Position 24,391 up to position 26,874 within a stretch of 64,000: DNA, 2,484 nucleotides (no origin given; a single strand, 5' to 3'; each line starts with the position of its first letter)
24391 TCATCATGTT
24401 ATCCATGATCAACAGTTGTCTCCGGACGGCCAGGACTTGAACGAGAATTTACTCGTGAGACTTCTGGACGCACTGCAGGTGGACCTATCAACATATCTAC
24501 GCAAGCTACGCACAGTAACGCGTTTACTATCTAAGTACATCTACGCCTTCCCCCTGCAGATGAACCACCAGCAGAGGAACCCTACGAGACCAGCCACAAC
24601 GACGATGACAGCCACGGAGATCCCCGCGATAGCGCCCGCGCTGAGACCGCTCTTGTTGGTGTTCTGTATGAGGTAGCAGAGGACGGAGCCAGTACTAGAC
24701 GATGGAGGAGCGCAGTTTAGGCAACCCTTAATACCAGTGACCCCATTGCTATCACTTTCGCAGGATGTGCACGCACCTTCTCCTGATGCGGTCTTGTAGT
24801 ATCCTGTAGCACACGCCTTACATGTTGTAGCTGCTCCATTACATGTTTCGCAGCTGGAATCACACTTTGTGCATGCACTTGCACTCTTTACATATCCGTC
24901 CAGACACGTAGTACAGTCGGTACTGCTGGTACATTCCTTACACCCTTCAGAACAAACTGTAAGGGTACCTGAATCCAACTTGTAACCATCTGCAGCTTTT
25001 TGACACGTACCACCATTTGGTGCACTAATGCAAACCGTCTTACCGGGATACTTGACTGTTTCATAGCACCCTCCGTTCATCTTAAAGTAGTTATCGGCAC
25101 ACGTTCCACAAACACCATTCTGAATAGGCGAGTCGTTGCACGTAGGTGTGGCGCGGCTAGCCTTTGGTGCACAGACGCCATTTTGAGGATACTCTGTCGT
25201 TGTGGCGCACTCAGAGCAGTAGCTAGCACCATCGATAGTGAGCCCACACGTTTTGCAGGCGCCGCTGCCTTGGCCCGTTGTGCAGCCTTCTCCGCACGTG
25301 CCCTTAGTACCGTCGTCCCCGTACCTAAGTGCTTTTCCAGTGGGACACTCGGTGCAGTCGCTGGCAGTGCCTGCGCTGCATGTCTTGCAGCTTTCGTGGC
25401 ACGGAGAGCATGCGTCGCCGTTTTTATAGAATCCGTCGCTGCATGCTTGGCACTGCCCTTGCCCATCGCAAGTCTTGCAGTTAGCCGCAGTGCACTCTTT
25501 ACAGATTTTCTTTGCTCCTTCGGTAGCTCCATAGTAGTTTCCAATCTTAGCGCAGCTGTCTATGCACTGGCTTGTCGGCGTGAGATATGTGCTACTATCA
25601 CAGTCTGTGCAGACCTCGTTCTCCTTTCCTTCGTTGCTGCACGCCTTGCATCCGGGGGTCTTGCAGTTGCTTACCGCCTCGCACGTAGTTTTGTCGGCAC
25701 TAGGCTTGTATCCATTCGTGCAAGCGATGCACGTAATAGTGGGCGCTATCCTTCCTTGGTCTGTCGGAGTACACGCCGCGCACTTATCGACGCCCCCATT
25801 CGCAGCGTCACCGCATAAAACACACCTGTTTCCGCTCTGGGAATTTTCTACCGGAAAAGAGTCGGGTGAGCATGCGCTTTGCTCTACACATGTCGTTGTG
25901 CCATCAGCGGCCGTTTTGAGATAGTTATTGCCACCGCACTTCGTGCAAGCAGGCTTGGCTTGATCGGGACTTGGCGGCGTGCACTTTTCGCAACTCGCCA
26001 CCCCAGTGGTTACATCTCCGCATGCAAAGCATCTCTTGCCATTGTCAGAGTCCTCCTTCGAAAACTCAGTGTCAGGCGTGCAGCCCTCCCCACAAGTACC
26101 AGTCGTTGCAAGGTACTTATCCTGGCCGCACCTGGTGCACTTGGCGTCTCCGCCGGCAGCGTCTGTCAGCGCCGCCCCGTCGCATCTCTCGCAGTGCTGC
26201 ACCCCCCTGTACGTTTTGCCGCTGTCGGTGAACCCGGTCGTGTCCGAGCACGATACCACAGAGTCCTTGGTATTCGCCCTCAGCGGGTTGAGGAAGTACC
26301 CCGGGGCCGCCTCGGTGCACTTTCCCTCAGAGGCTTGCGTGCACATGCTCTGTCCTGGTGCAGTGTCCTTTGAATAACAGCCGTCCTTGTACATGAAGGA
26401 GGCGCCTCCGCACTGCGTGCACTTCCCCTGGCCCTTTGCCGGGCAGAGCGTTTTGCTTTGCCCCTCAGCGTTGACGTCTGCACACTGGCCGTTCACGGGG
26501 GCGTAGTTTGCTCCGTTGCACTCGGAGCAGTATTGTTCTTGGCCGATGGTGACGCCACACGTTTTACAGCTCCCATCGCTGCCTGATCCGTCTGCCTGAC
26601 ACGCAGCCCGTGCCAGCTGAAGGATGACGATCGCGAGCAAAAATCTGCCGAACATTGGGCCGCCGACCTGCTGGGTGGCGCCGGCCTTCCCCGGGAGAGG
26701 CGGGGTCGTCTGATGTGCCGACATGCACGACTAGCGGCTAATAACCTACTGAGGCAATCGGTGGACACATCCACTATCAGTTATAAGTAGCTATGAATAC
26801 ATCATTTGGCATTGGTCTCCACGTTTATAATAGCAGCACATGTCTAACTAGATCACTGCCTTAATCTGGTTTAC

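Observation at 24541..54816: Two same-strand VSP genes 28 kb apart are mosaics of identical and divergent blocks, a gene-conversion signature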

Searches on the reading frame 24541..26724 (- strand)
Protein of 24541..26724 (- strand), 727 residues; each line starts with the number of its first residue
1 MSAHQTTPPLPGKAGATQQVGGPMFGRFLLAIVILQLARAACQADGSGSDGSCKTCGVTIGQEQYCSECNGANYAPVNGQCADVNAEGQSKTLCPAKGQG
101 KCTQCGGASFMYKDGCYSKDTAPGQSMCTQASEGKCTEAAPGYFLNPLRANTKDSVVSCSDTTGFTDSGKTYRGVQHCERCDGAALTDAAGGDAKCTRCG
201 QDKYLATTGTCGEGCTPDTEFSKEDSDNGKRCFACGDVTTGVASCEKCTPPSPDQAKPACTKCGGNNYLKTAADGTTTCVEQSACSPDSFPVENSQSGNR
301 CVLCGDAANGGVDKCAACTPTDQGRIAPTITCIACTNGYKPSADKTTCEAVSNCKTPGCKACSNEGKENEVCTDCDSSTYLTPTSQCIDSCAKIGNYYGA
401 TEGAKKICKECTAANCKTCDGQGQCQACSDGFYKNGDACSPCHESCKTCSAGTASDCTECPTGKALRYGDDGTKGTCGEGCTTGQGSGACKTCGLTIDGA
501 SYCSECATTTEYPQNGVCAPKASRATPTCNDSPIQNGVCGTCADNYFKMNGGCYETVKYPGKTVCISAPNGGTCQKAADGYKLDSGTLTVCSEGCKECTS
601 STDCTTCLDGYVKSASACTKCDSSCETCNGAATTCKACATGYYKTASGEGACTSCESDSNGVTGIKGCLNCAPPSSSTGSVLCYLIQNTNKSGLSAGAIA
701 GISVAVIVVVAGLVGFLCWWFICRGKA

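Call 7: search_protein_families(library=pfam, proteins=[window:24541-26724:-])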
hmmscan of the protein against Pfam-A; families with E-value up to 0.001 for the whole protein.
window:24541-26724:- (727 aa): 1 family
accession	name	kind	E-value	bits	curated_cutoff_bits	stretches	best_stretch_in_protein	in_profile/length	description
PF03302.18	VSP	-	3.6e-214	711.4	31.4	2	332-727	1-397/397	Giardia variant-specific surface protein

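Call 8: find_homologous_proteins(query=window:24541-26724:-)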
Query window:24541-26724:- (727 aa): 145 proteins with E <= 0.001 among 7799 candidates; the best 120 are listed.
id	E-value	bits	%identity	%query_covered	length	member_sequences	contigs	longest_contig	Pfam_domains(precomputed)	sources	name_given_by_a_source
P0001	0.0e+0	1637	100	100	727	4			PF03302.19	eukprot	eukprot:XP_001708183.1 VSP with INR [Giardia lamblia ATCC 50803]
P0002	0.0e+0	1131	75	97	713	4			PF03302.19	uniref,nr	uniref:Trophozoite surface protein TSP752 n=1 Tax=Giardia intestinalis TaxID=5741 RepID=A6YSN6_GIAIN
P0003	2.1e-297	1007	68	97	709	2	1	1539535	PF03302.19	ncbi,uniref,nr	ncbi:VSP with INR [Giardia duodenalis]|uniref:VSP with INR n=3 Tax=Giardia intestinalis TaxID=5741 R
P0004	1.5e-283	961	64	97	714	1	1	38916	PF03302.19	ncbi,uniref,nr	ncbi:VSP with INR [Giardia lamblia P15]|uniref:VSP with INR n=1 Tax=Giardia intestinalis (strain P15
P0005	3.3e-257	874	60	98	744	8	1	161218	PF03302.19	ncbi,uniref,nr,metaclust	ncbi:Variant-specific surface protein [Giardia duodenalis]|uniref:Variant-specific surface protein n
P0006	1.5e-207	710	53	95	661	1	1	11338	PF03302.19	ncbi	ncbi:Variant-specific surface protein, partial [Giardia duodenalis]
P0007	6.1e-206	704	55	89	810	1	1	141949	PF03302.19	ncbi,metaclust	ncbi:Variant-specific surface protein, partial [Giardia duodenalis]|metaclust:status=active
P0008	6.0e-193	661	57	68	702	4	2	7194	PF03302.19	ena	-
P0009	1.1e-191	657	51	95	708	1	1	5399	PF03302.19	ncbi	ncbi:Variant-specific surface protein, partial [Giardia duodenalis]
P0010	4.0e-191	655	42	94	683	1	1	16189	PF03302.19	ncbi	ncbi:Variant-specific surface protein, partial [Giardia duodenalis]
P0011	2.1e-188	646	41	99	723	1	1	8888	PF03302.19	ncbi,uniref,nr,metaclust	ncbi:Variant-specific surface protein [Giardia duodenalis]|uniref:Variant-specific surface protein n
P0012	2.2e-186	640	42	94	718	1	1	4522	PF03302.19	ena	-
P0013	3.4e-182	626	46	95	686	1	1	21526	PF03302.19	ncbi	ncbi:Variant-specific surface protein, partial [Giardia duodenalis]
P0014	6.0e-181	622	52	87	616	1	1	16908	PF03302.19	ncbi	ncbi:Variant-specific surface protein, partial [Giardia duodenalis]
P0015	9.2e-177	608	41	91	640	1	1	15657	PF03302.19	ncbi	ncbi:Variant-specific surface protein, partial [Giardia duodenalis]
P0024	5.6e-168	579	45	97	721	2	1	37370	PF03302.19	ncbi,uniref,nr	ncbi:VSP [Giardia lamblia P15]|uniref:VSP n=1 Tax=Giardia intestinalis (strain P15) TaxID=658858 Rep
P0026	4.2e-163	563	40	97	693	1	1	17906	PF03302.19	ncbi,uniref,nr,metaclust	ncbi:VSP with INR [Giardia lamblia P15]|uniref:VSP with INR n=1 Tax=Giardia intestinalis (strain P15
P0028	9.3e-161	555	45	97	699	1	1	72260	PF03302.19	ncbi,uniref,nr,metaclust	ncbi:VSP with INR [Giardia lamblia P15]|uniref:VSP with INR n=1 Tax=Giardia intestinalis (strain P15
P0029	2.9e-158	547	46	97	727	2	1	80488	PF03302.19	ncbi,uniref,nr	ncbi:VSP [Giardia lamblia P15]|uniref:VSP n=1 Tax=Giardia intestinalis (strain P15) TaxID=658858 Rep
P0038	3.6e-150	520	44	95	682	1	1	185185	PF03302.19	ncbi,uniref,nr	ncbi:VSP [Giardia lamblia P15]|uniref:VSP n=1 Tax=Giardia intestinalis (strain P15) TaxID=658858 Rep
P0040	1.3e-149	518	44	97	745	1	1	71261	PF03302.19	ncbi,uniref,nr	ncbi:VSP [Giardia lamblia P15]|uniref:VSP n=1 Tax=Giardia intestinalis (strain P15) TaxID=658858 Rep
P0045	8.2e-142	492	44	97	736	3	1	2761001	PF03302.19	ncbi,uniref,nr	ncbi:VSP [Giardia duodenalis]|uniref:VSP n=1 Tax=Giardia intestinalis (strain ATCC 50803 / WB clone 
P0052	1.0e-138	482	44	97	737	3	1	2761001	PF03302.19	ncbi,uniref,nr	ncbi:VSP [Giardia duodenalis]|uniref:VSP n=1 Tax=Giardia intestinalis (strain ATCC 50803 / WB clone 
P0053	1.5e-138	482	41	97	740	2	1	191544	PF03302.19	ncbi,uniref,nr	ncbi:VSP [Giardia lamblia P15]|uniref:VSP n=1 Tax=Giardia intestinalis (strain P15) TaxID=658858 Rep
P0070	3.1e-127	444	39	97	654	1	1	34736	PF03302.19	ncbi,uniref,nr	ncbi:VSP [Giardia lamblia P15]|uniref:VSP n=1 Tax=Giardia intestinalis (strain P15) TaxID=658858 Rep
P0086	3.6e-100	355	39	85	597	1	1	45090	PF03302.19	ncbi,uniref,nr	ncbi:VSP [Giardia lamblia P15]|uniref:VSP n=1 Tax=Giardia intestinalis (strain P15) TaxID=658858 Rep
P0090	3.4e-95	338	45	52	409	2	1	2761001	PF03302.19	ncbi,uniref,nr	ncbi:VSP [Giardia duodenalis]|uniref:VSP n=1 Tax=Giardia intestinalis (strain ATCC 50803 / WB clone 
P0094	4.8e-81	291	35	95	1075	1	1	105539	PF03302.19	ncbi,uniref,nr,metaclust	ncbi:VSP [Giardia lamblia P15]|uniref:VSP n=1 Tax=Giardia intestinalis (strain P15) TaxID=658858 Rep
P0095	1.1e-80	290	35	96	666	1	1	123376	PF03302.19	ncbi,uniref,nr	ncbi:VSP [Giardia lamblia P15]|uniref:VSP n=1 Tax=Giardia intestinalis (strain P15) TaxID=658858 Rep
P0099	3.1e-72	262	34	67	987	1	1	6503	PF03302.19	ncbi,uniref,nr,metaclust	ncbi:VSP [Giardia lamblia P15]|uniref:VSP n=1 Tax=Giardia intestinalis (strain P15) TaxID=658858 Rep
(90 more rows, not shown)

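Call 16: find_encoding_contigs(protein=P0005, flank=10000, max_places=6)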
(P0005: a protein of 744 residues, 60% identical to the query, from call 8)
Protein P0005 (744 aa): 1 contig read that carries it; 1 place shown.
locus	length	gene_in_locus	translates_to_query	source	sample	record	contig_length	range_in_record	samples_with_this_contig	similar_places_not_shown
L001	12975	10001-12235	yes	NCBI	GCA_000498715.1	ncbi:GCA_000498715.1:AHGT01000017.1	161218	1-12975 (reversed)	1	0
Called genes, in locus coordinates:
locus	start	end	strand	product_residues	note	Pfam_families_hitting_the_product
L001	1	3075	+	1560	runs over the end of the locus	PF16209:PhoLip_ATPase_N, PF00122:E1-E2_ATPase, PF00702:Hydrolase (faint), PF13246:Cation_ATPase (faint), PF16212:PhoLip_ATPase_C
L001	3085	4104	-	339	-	-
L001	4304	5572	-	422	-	PF00892:EamA (weak), PF06027:SLC35F (weak)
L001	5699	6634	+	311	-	-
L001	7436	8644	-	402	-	-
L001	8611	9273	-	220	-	-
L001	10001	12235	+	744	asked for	PF03302:VSP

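Call 22: find_encoding_contigs(protein=P0003, flank=3000, max_places=6)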
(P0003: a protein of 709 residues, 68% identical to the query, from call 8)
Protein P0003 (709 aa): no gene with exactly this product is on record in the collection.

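Call 23: find_encoding_contigs(protein=window:24541-26655:-, flank=3000, max_places=6)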
Protein window:24541-26655:- (704 aa): no gene with exactly this product is on record in the collection.

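Call 24: find_encoding_contigs(protein=P0090, flank=6000, max_places=4)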
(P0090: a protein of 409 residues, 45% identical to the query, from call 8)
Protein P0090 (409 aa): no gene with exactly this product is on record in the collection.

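Call 25: find_encoding_contigs(protein=P0045, flank=6000, max_places=4)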
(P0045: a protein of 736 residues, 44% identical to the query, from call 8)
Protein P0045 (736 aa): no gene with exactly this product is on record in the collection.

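Call 26: find_encoding_contigs(protein=P0004, flank=10000, max_places=3)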
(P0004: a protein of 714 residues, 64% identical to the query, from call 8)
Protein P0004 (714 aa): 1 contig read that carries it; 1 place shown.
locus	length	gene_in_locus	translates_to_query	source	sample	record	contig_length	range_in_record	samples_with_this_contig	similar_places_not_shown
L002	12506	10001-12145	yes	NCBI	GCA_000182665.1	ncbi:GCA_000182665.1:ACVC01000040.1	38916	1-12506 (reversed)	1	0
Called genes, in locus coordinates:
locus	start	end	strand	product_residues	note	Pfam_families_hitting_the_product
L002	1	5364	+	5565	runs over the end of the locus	PF08393:DHC_N2, PF12774:AAA_6, PF17852:Dynein_AAA_lid, PF12775:AAA_7, PF17857:AAA_lid_1, PF22597:DYN_lid, PF12780:AAA_8, PF12777:MT, +7 more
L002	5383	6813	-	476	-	PF04031:Las1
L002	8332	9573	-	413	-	-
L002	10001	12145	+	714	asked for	PF03302:VSP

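Call 27: list_cluster_members(proteins=[window:24541-26724:-, P0003, P0002, P0090, P0045, P0052, P0028, P0005])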
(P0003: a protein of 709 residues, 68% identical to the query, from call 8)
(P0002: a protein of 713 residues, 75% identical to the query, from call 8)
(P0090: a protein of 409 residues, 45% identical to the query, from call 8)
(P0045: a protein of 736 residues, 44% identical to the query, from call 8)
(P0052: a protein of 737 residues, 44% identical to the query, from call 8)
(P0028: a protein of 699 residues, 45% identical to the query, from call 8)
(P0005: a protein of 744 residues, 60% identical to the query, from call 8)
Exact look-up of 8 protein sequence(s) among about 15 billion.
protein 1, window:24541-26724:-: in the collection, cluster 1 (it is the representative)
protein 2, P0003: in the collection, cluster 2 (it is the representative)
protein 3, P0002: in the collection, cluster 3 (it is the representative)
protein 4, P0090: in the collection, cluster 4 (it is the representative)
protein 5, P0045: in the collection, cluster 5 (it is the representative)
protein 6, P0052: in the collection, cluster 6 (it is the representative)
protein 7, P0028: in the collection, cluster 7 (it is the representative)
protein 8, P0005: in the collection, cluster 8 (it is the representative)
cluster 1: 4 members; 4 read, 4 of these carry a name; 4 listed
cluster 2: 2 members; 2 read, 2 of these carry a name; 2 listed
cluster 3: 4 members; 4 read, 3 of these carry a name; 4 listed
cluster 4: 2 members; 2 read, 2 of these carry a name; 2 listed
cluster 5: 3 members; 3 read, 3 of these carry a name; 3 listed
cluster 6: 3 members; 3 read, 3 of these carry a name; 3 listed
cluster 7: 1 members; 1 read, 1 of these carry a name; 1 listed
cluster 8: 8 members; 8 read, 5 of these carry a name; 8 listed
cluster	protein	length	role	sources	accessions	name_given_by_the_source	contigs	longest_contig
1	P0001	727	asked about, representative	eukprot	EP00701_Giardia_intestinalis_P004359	XP_001708183.1 VSP with INR [Giardia lamblia ATCC 50803]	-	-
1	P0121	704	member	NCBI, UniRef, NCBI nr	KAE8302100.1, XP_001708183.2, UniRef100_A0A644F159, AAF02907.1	VSP with INR [Giardia duodenalis] | VSP with INR n=2 Tax=Giardia intestinalis TaxID=5741 RepID=A0A644F159_GIAIC | VSP with INR [Giardia intestinalis]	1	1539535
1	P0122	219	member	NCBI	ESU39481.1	Variant-specific surface protein, partial [Giardia duodenalis]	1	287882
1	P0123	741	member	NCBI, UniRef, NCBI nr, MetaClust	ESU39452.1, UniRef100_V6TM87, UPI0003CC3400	Variant-specific surface protein [Giardia duodenalis] | Variant-specific surface protein n=2 Tax=Giardia intestinalis TaxID=5741 ... | Variant-specific surface protein [Giardia intestinalis]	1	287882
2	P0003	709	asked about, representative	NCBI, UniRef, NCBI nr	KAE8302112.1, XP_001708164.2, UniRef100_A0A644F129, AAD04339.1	VSP with INR [Giardia duodenalis] | VSP with INR n=3 Tax=Giardia intestinalis TaxID=5741 RepID=A0A644F129_GIAIC | VSP with INR [Giardia intestinalis]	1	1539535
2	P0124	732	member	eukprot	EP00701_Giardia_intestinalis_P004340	XP_001708164.1 VSP with INR [Giardia lamblia ATCC 50803]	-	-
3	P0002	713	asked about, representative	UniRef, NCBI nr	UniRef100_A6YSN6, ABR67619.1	Trophozoite surface protein TSP752 n=1 Tax=Giardia intestinalis TaxID=5741 ... | trophozoite surface protein TSP752 [Giardia intestinalis]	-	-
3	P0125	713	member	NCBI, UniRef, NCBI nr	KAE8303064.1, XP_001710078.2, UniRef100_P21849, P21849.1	VSP with INR [Giardia duodenalis] | Major surface-labeled trophozoite antigen 417 n=2 Tax=Giardia intestinalis TaxID=5741 ... | VSP with INR [Giardia intestinalis]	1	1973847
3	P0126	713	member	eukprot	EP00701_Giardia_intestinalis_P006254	XP_001710078.1 VSP with INR [Giardia lamblia ATCC 50803]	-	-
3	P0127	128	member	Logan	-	-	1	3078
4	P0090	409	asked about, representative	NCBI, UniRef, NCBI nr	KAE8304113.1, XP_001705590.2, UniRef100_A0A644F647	VSP [Giardia duodenalis] | VSP n=1 Tax=Giardia intestinalis (strain ATCC 50803 / WB clone C6) TaxID=184922 ... | VSP [Giardia intestinalis]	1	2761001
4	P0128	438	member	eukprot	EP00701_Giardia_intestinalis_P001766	XP_001705590.1 VSP [Giardia lamblia ATCC 50803]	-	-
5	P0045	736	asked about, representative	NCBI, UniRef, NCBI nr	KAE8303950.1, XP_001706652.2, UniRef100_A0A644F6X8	VSP [Giardia duodenalis] | VSP n=1 Tax=Giardia intestinalis (strain ATCC 50803 / WB clone C6) TaxID=184922 ... | VSP [Giardia intestinalis]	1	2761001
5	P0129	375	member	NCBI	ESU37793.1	Variant-specific surface protein, partial [Giardia duodenalis]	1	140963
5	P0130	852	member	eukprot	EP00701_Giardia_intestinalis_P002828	XP_001706652.1 VSP [Giardia lamblia ATCC 50803]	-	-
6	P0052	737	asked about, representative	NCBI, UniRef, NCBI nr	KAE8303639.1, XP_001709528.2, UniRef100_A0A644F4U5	VSP [Giardia duodenalis] | VSP n=1 Tax=Giardia intestinalis (strain ATCC 50803 / WB clone C6) TaxID=184922 ... | VSP [Giardia intestinalis]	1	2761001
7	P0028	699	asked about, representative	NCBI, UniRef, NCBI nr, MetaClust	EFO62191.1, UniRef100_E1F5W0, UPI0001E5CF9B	VSP with INR [Giardia lamblia P15] | VSP with INR n=1 Tax=Giardia intestinalis (strain P15) TaxID=658858 RepID=E1F5W0_GIAIA | status=active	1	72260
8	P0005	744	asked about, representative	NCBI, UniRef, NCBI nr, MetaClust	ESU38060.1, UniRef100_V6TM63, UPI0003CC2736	Variant-specific surface protein [Giardia duodenalis] | Variant-specific surface protein n=1 Tax=Giardia intestinalis TaxID=5741 ... | Variant-specific surface protein [Giardia intestinalis]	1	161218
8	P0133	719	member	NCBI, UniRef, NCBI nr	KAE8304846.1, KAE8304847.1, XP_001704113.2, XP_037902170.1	VSP with INR [Giardia duodenalis] | VSP with INR n=1 Tax=Giardia intestinalis (strain ATCC 50803 / WB clone C6) TaxID=184922 ... | VSP with INR [Giardia intestinalis]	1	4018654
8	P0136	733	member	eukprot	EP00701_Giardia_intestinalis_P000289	XP_001704113.1 VSP with INR [Giardia lamblia ATCC 50803]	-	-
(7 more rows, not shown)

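Call 30: find_encoding_contigs(protein=P0123, flank=10000, max_places=3)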
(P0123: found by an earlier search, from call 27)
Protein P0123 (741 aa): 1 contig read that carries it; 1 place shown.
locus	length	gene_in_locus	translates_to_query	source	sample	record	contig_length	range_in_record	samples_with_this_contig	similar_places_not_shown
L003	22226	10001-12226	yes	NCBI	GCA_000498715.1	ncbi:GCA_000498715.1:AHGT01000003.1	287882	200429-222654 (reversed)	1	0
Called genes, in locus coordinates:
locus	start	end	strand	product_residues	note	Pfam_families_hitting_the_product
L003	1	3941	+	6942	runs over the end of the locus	-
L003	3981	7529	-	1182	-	PF07714:PK_Tyr_Ser-Thr (faint), PF00069:Pkinase, PF12796:Ank_2, PF13637:Ank_4 (weak), PF12796:Ank_2, PF00023:Ank (weak), PF12796:Ank_2, PF00023:Ank (weak), +3 more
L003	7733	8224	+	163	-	-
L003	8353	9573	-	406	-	PF26116:FAM13A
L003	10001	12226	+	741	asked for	PF03302:VSP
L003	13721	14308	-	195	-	-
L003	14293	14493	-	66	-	-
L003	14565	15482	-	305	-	PF00078:RVT_1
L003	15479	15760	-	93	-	-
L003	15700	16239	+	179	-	-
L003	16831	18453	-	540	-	PF00083:Sugar_tr (faint), PF07690:MFS_1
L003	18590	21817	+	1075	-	PF03133:TTL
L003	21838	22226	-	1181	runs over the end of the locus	-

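Call 31: find_encoding_contigs(protein=P0122, flank=10000, max_places=3)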
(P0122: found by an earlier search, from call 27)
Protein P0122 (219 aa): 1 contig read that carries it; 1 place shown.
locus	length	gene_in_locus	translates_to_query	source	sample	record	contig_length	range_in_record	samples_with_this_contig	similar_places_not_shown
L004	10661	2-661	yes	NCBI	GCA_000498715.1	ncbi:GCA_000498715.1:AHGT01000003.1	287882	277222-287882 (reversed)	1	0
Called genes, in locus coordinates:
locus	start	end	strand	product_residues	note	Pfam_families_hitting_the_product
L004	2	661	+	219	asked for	PF03302:VSP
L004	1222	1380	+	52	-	-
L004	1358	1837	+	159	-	-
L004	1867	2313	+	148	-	-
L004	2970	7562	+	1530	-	-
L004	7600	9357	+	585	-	PF00083:Sugar_tr, PF07690:MFS_1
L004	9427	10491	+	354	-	-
